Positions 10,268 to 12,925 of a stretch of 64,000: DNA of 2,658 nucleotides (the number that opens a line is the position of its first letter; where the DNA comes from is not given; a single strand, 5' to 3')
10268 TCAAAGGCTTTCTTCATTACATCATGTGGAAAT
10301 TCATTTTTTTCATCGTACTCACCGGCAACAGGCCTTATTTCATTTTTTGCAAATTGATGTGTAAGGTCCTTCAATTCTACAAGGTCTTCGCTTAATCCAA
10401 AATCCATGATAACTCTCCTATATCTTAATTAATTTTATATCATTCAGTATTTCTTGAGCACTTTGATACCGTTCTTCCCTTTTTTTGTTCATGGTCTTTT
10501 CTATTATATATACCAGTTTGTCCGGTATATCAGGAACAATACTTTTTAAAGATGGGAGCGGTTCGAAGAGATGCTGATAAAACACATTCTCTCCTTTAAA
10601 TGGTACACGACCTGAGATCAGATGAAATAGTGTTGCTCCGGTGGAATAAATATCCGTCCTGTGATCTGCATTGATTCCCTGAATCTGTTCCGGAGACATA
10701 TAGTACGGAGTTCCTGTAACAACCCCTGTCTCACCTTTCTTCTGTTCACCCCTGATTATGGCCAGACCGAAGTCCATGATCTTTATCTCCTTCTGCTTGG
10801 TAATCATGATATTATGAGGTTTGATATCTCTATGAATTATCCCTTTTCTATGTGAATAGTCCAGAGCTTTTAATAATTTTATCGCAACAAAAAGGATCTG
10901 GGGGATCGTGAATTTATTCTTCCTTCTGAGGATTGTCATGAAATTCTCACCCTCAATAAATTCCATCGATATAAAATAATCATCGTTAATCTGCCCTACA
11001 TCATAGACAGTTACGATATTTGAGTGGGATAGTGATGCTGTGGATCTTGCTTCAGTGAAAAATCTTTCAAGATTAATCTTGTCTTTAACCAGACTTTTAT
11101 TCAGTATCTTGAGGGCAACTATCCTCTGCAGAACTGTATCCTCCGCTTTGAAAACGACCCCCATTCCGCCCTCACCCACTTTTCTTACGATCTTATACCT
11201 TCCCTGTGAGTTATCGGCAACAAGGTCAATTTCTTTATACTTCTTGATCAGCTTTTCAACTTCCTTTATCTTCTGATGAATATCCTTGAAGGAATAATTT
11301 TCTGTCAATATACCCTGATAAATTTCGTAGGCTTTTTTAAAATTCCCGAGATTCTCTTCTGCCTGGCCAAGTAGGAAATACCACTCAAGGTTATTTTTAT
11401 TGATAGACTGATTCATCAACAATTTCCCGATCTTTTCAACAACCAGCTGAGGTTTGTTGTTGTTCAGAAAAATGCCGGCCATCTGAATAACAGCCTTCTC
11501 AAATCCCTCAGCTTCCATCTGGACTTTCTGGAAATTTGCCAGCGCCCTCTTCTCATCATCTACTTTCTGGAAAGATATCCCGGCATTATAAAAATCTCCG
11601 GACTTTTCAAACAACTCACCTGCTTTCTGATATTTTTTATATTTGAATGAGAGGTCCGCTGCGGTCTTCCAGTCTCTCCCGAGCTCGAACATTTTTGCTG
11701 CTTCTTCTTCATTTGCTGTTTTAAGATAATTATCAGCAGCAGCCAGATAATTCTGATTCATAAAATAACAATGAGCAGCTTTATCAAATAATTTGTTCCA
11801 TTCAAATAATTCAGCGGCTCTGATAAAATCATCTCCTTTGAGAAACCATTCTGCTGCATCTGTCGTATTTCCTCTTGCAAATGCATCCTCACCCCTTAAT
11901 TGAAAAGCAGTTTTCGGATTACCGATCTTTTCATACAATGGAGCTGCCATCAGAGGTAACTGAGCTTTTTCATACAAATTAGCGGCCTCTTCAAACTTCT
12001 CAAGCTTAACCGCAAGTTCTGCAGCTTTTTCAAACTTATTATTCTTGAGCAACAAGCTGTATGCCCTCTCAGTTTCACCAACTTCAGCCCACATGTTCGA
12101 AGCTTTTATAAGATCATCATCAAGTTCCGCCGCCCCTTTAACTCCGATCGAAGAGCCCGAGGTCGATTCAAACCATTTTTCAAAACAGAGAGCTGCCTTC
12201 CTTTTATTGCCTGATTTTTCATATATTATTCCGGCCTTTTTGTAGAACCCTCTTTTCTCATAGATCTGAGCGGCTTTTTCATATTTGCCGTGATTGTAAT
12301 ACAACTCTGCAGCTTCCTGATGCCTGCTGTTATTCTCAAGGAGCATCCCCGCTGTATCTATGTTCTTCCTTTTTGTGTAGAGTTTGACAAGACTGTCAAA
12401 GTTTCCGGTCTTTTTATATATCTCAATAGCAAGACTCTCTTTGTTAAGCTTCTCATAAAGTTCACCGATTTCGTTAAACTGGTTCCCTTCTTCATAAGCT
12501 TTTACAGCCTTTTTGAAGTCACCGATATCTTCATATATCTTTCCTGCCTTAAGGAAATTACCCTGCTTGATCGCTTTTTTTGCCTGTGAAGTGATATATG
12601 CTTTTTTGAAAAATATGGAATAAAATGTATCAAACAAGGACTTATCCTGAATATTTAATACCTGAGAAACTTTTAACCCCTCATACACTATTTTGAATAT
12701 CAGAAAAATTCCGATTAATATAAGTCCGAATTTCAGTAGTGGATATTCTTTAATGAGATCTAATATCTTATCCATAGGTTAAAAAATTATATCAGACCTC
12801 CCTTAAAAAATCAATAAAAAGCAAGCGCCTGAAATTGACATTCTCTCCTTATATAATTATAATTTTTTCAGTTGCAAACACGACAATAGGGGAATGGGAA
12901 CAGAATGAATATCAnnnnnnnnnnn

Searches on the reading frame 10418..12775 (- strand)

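Call 10: search_protein_families(library=pfam, proteins=[window:10418-12775:-], max_evalue=0.001)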
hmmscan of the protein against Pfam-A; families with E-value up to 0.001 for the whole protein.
window:10418-12775:- (785 aa): 16 families
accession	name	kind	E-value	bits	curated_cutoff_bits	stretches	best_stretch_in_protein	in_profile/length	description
PF00069.31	Pkinase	-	2.2e-55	188.3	31.7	1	527-778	1-259/263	Protein kinase domain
PF07714.23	PK_Tyr_Ser-Thr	-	3.7e-33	115.3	23.1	1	528-771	2-250/258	Protein tyrosine and serine/threonine kinase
PF13176.12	TPR_7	-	1.9e-09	37.3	27.9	0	78-96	6-24/36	Tetratricopeptide repeat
PF07719.23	TPR_2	-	4.6e-09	36.1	27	0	464-487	2-25/34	Tetratricopeptide repeat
PF00637.26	Clathrin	-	1e-07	32.2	29.6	1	87-193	10-127/143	Region in Clathrin and VPS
PF17667.7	Pkinase_fungal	-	1.4e-07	31.1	24.1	1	631-708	295-375/387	Fungal protein kinase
PF13428.12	TPR_14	-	2.4e-07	31.2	23.5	0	465-493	3-31/44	Tetratricopeptide repeat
PF13181.12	TPR_8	-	5e-07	29.8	25.7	0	76-96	6-26/34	Tetratricopeptide repeat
PF23774.1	TPR_GEMI5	-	1.1e-06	28.8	33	0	146-196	141-194/209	GEMI5 TPR domain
PF24762.1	TPR_IF140-IFT172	-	2.5e-06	26.8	26.8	1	113-418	186-454/486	IF140/IFT172 TPR domain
PF13432.12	TPR_16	-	4.8e-05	24.1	32.7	0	463-491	31-59/65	Tetratricopeptide repeat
PF14531.12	Kinase-like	-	0.00013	21.8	25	1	631-769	151-289/289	Kinase-like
PF14938.12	SNAP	-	0.00014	21.9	25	0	58-174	83-180/282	Soluble NSF attachment protein, SNAP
PF03109.22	ABC1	-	0.00016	21.3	22.9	1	596-673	139-215/244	ABC1 atypical kinase-like domain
PF12895.13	ANAPC3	-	0.00054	20.6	27.2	0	334-391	30-81/82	Anaphase-promoting complex, cyclosome, subunit 3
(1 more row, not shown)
